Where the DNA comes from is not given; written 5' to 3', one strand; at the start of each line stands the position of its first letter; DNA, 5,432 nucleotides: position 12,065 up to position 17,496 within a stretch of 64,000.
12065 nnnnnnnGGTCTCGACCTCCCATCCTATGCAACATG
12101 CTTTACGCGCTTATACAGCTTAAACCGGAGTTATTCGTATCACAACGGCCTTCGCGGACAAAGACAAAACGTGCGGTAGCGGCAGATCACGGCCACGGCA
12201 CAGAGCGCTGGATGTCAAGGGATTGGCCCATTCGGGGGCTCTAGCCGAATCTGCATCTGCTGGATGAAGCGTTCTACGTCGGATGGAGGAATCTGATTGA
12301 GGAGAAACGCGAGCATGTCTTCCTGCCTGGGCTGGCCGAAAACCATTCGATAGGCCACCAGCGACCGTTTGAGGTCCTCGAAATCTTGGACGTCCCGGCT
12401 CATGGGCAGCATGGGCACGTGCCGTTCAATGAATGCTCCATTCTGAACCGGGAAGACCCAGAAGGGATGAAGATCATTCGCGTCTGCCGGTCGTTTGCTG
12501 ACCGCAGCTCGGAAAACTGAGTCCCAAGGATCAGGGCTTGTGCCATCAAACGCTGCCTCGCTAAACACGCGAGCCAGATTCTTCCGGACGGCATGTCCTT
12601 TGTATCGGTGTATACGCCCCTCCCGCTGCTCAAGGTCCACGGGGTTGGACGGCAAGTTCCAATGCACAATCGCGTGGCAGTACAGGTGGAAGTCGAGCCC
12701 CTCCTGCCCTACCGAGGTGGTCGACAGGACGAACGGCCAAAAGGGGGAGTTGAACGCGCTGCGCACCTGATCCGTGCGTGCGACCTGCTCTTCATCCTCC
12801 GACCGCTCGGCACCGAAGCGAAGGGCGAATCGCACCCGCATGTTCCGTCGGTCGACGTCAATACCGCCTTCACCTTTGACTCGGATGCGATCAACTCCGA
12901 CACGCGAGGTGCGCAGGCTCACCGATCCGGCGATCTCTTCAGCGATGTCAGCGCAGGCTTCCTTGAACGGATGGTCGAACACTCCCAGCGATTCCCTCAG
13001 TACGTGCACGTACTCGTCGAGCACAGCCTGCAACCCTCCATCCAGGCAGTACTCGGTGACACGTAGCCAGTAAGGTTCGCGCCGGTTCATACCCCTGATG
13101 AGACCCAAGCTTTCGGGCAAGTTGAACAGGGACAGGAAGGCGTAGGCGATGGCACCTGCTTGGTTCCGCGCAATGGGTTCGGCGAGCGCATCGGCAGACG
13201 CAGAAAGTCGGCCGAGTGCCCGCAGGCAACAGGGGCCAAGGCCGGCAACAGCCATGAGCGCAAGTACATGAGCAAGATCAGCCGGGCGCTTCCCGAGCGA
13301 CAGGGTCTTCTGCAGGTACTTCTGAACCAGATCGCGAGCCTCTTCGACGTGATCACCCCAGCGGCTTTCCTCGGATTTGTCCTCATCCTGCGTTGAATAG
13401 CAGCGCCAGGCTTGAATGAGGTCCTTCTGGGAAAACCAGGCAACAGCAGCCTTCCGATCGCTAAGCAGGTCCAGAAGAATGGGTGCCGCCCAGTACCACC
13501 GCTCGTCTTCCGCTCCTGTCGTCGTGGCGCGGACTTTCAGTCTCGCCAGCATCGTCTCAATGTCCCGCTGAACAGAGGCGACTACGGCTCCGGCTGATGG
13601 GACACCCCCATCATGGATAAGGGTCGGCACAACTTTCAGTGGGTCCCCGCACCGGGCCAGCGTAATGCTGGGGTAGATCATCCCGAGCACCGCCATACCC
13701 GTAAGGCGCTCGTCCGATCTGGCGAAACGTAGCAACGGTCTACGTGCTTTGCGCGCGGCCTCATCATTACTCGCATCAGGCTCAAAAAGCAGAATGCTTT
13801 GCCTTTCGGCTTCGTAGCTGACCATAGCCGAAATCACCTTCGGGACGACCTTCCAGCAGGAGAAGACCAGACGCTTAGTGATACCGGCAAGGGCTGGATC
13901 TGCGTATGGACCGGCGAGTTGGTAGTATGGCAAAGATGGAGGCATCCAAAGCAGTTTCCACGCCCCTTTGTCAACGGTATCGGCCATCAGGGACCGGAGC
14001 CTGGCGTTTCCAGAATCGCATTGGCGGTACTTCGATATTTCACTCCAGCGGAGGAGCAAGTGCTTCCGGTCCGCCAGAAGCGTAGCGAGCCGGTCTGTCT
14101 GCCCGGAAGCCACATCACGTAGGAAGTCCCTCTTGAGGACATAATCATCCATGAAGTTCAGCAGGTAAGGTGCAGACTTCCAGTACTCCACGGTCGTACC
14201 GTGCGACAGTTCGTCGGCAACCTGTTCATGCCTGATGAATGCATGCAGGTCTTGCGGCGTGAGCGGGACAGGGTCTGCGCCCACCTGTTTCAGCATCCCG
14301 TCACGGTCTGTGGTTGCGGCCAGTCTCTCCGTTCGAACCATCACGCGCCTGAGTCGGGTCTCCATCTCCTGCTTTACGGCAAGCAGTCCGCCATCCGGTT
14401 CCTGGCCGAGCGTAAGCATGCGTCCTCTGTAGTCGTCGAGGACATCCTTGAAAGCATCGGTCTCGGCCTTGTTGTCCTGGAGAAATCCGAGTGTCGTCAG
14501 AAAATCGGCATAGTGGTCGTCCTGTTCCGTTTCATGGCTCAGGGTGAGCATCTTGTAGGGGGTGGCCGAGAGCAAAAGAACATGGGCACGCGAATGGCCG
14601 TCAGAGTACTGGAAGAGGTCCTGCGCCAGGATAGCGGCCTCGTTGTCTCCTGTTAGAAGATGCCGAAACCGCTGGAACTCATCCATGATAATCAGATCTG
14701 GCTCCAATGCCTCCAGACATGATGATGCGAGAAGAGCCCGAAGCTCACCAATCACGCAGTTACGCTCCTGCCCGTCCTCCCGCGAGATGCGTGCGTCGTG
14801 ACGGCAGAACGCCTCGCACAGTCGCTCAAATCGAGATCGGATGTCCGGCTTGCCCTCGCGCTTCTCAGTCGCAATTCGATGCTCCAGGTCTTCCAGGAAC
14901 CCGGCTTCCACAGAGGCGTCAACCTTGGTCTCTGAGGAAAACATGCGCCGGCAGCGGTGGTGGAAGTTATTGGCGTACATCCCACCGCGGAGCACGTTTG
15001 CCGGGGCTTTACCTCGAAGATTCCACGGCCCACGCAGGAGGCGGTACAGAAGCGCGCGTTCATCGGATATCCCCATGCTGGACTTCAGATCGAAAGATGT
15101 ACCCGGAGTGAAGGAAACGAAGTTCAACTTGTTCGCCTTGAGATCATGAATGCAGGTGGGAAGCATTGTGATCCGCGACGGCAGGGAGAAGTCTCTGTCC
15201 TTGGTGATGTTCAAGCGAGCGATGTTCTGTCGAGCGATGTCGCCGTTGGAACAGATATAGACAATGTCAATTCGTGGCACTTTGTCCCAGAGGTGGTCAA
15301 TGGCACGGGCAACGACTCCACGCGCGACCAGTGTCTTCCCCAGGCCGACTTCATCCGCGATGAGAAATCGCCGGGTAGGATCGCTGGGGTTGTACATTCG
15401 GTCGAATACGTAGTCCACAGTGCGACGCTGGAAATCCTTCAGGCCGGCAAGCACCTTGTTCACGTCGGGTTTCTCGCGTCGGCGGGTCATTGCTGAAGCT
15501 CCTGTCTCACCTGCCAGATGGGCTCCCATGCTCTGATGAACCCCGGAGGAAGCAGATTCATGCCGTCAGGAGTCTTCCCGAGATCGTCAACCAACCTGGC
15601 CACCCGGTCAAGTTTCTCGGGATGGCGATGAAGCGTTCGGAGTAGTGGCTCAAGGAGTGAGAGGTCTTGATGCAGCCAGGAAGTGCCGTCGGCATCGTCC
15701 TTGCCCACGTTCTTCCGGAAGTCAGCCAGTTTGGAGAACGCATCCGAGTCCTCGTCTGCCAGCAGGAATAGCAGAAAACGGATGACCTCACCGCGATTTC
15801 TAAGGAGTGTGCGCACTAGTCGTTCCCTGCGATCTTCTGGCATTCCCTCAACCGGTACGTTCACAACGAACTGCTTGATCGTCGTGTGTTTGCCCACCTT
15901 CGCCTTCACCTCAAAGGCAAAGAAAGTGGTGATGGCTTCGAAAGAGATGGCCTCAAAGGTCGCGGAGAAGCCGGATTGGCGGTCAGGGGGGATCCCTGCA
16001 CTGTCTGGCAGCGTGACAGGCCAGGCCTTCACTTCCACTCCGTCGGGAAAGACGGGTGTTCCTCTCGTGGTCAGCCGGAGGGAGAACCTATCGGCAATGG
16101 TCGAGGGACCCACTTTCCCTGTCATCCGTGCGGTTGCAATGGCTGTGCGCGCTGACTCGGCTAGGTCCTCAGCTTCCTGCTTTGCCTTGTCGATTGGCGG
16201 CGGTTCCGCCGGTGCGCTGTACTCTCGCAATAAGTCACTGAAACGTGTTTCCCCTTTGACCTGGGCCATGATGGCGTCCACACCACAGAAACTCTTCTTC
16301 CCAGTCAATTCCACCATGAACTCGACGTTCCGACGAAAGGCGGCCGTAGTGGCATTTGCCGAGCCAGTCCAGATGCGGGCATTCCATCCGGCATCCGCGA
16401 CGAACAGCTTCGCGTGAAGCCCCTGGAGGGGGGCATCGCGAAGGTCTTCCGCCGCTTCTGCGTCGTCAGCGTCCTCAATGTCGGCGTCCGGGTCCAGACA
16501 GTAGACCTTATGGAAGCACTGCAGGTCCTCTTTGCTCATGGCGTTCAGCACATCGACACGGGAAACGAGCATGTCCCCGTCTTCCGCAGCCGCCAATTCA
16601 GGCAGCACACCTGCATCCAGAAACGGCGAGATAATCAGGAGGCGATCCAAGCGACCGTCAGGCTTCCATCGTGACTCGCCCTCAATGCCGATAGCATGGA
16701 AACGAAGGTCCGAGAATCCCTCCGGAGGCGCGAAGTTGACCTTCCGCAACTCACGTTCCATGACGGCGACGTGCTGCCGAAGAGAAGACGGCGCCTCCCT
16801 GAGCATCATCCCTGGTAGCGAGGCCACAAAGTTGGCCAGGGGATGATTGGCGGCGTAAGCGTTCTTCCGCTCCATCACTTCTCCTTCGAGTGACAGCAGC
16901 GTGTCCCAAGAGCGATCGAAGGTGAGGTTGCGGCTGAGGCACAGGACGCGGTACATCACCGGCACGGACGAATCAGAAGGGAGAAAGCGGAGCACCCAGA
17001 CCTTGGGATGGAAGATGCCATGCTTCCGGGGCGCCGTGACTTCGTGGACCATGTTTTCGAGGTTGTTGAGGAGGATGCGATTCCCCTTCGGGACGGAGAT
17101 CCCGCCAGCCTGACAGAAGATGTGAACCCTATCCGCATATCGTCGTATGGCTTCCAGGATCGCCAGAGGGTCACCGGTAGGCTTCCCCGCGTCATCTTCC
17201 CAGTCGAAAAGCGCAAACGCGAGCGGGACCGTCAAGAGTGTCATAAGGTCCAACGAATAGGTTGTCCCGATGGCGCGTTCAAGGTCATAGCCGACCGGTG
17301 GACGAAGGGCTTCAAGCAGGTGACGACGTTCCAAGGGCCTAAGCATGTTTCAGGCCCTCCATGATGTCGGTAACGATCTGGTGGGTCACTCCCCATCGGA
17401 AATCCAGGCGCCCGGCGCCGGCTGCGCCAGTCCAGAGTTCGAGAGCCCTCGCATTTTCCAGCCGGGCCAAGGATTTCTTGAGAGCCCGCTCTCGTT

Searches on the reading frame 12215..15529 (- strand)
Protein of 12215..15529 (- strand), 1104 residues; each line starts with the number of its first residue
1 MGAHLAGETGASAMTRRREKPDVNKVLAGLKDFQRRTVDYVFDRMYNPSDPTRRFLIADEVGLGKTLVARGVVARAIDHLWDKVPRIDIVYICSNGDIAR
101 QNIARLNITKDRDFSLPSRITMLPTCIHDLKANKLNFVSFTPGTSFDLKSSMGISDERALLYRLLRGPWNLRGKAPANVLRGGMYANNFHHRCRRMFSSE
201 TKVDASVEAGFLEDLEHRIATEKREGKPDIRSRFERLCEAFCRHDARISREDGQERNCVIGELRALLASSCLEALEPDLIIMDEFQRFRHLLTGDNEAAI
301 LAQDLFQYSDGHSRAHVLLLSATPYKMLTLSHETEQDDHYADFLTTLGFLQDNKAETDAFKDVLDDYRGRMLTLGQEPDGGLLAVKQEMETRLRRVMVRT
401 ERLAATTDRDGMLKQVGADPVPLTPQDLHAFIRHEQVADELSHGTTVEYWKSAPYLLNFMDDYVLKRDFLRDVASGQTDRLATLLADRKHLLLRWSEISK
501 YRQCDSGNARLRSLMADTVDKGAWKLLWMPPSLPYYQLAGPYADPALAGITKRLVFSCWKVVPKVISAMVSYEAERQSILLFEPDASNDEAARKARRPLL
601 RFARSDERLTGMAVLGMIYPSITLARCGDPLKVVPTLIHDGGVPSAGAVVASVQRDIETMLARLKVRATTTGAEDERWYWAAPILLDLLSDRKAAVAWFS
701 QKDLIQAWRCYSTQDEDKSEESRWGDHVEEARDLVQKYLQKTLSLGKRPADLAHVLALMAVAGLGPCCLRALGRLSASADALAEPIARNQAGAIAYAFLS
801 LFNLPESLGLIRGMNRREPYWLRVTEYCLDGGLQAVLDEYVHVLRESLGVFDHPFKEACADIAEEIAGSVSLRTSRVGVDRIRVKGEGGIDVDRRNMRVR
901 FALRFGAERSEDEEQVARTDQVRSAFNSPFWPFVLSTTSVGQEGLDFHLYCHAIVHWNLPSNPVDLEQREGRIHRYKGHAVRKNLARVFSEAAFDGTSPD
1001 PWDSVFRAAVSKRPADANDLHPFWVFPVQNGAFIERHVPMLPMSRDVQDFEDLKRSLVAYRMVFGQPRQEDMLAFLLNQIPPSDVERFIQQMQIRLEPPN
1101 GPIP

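Call 3: search_protein_families(library=pfam, proteins=[window:12215-15529:-], max_evalue=0.1)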
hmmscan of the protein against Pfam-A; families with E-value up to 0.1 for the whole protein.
window:12215-15529:- (1104 aa): 3 families
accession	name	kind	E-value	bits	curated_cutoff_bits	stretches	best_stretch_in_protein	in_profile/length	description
PF00271.37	Helicase_C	-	4.4e-06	27.4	23.5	1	925-976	60-109/110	Helicase conserved C-terminal domain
PF00270.35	DEAD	-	0.0014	18.8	26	0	53-121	15-81/167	DEAD/DEAH box helicase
PF04851.21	ResIII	-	0.008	16.5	22.5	0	34-109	8-76/164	Type III restriction enzyme, res subunit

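Call 4: search_protein_families(library=padloc, proteins=[window:12215-15529:-], max_evalue=0.1)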
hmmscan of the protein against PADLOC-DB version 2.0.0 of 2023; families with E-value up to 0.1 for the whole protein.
window:12215-15529:- (1104 aa): 26 families (the best 25 are shown)
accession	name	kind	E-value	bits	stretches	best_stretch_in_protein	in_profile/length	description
PDLC03830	ZacC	-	0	1157.9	1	22-1098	5-1016/1019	-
PDLC04556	PDC-M27C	-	2.4e-24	83.7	3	919-979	743-803/892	-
PDLC04554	PDC-M27C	-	5e-21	72.7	2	924-980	761-817/1217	-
PDLC02843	DpdE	-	9e-14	48.3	2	934-989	622-678/1091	DpdE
PDLC02621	DrmD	-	1.8e-13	47.6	1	934-979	581-626/1040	DrmD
PDLC04555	PDC-M27C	-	1.5e-11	41.8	1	920-979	494-553/656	-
PDLC02840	DpdE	-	7.2e-11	39.1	2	49-75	173-198/1091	DpdE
PDLC02572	DrmA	-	7.2e-11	38.7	1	920-995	562-639/1043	DrmA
PDLC02500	BrxHI|BrxHII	-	1.1e-10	38.8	2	934-991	532-588/933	BrxHI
PDLC02623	DrmD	-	1.2e-10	37.8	1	925-981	573-628/1040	DrmD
PDLC02504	BrxHI|BrxHII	-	1.1e-09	34.8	1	933-978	538-583/971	BrxHII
PDLC02619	DrmD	-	2.7e-09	33.7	1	934-977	492-534/872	DrmD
PDLC02633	DrmD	-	3e-09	33.4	1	933-980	585-632/839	DrmD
PDLC02846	DpdE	-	4.3e-08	29.5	2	934-979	618-663/1034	DpdE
PDLC02634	DrmD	-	8e-08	28.5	1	926-978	534-585/900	DrmD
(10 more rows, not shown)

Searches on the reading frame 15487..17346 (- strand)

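Call 3: search_protein_families(library=pfam, proteins=[window:15487-17346:-], max_evalue=0.1)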
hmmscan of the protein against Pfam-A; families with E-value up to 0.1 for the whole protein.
window:15487-17346:- (619 aa): 1 family
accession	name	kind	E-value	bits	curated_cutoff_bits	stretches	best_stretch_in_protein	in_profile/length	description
PF13091.12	PLDc_2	-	1.4e-05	25.4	27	1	308-353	79-121/132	PLD-like domain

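Call 4: search_protein_families(library=padloc, proteins=[window:15487-17346:-], max_evalue=0.1)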
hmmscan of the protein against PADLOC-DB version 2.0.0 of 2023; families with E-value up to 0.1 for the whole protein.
window:15487-17346:- (619 aa): 10 families
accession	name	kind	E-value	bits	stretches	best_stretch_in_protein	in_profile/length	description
PDLC03829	ZacB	-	1.5e-182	606.5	1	1-617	1-584/586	-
PDLC02587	DrmC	-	0.00047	17.2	1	309-348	204-240/267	DrmC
PDLC02588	DrmC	-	0.00065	17.4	1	305-349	188-229/256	DrmC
PDLC02585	DrmC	-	0.0012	16.5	1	310-351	194-232/253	DrmC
PDLC02614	DrmC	-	0.0014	16.5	1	309-352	100-140/153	DrmC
PDLC02595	DrmC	-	0.0039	15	1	309-351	208-247/269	DrmC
PDLC02606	DrmC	-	0.0084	13.9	1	310-349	123-159/182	DrmC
PDLC02597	DrmC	-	0.012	13.5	1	309-347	184-219/242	DrmC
PDLC02607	DrmC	-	0.012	12.9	1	307-345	200-235/265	DrmC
PDLC02602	DrmC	-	0.022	11.8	1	308-350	196-235/381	DrmC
